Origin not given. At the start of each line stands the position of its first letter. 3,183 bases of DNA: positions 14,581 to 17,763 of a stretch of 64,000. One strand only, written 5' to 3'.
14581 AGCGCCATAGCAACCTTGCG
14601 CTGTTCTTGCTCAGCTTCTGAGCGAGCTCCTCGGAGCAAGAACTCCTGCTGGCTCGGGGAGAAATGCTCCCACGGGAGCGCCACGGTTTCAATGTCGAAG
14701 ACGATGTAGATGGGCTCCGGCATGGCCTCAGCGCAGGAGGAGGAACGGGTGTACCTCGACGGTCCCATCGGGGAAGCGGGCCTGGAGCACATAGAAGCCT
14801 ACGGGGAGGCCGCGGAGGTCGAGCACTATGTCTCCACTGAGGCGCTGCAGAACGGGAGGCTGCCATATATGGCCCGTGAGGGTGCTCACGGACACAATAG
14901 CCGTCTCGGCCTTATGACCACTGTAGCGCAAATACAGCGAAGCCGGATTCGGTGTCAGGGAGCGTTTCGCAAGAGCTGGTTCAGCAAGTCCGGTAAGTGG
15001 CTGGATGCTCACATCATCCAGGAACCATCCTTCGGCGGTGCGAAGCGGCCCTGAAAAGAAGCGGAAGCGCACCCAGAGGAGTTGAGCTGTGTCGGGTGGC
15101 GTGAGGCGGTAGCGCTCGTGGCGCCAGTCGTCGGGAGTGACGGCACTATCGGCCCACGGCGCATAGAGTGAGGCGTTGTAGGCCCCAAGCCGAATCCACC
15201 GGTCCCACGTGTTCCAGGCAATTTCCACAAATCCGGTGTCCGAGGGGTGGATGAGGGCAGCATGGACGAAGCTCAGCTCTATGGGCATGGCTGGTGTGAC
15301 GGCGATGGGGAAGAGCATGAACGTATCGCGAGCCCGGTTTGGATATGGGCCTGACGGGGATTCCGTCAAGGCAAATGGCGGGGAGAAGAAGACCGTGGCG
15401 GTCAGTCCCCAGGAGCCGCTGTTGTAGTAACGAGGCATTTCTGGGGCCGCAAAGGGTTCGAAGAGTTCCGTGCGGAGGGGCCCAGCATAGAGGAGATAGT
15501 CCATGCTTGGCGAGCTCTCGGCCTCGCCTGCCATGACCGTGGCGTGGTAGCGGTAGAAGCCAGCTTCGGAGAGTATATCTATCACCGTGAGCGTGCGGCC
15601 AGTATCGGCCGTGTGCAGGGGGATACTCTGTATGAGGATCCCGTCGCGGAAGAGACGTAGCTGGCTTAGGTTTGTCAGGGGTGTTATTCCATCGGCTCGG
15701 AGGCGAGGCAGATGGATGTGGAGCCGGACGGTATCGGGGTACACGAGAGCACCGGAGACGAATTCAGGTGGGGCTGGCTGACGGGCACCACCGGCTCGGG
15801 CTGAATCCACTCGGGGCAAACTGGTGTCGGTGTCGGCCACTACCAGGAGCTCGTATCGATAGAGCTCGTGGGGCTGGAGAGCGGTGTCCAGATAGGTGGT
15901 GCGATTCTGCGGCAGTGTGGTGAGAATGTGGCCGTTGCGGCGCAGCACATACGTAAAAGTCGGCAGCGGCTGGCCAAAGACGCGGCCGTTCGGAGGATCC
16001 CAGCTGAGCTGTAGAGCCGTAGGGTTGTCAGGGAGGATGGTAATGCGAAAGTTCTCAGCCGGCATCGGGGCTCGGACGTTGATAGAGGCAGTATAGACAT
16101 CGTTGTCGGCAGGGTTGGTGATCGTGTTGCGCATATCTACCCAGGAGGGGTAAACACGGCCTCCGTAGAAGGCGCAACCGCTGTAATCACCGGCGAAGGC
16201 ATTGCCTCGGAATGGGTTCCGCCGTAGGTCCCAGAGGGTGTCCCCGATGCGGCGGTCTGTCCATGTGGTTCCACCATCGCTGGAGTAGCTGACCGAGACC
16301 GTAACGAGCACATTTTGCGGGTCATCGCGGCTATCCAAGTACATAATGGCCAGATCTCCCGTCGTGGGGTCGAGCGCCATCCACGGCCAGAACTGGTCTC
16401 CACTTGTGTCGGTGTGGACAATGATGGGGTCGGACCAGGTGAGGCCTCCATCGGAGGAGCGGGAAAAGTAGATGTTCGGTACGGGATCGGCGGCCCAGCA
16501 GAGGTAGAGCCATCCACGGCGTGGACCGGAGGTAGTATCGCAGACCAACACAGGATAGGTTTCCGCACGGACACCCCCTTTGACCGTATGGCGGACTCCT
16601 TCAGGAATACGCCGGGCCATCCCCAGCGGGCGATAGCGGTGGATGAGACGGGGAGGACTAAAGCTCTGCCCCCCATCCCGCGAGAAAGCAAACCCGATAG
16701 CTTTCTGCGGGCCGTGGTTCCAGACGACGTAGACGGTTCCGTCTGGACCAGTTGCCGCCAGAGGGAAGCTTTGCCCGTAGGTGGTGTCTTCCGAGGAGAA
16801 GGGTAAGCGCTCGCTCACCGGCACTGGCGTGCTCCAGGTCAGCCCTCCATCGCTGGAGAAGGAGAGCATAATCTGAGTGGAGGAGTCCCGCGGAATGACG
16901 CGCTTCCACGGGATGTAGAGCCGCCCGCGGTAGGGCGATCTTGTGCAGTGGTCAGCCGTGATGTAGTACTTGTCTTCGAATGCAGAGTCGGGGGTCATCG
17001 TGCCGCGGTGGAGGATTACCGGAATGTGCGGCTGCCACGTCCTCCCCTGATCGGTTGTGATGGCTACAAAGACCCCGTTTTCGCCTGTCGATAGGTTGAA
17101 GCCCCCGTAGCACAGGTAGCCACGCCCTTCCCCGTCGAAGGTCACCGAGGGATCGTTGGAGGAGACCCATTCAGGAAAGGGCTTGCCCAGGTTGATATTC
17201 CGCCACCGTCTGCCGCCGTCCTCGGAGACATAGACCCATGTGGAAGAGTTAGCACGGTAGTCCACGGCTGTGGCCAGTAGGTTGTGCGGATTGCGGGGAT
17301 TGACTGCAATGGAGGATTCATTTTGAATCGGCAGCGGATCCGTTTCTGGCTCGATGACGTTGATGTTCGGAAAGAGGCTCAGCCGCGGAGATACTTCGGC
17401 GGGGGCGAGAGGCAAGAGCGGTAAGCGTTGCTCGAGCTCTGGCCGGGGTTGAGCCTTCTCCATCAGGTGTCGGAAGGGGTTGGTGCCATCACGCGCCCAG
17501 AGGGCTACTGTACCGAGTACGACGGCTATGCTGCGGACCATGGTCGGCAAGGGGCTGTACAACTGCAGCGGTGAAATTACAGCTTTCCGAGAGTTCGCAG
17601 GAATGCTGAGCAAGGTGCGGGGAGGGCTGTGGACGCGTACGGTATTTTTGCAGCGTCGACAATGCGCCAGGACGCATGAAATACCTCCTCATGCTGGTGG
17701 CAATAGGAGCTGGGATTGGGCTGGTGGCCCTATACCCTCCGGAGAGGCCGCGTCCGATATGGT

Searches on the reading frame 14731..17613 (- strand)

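Call 65: search_protein_families(library=pfam, proteins=[window:14731-17613:-], max_evalue=0.001)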
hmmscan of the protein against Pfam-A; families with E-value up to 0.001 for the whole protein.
window:14731-17613:- (961 aa): 5 families
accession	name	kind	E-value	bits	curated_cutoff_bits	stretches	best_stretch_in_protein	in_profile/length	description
PF13088.12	BNR_2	-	2.7e-13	50.4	31.4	1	241-326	179-256/277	BNR repeat-like domain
PF02012.26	BNR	-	8.6e-08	31.5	27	0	185-195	2-12/12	BNR/Asp-box repeat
PF24316.1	Tli3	-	8.8e-08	33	27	0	179-221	82-123/129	T6SS Tli3 immunity protein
PF21471.3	Reelin_subrepeat-B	-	3.5e-05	24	27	0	241-263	53-75/127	Reelin subrepeat B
PF15902.12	Sortilin-Vps10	-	0.00049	19.5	33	0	102-195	28-111/446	Sortilin, neurotensin receptor 3,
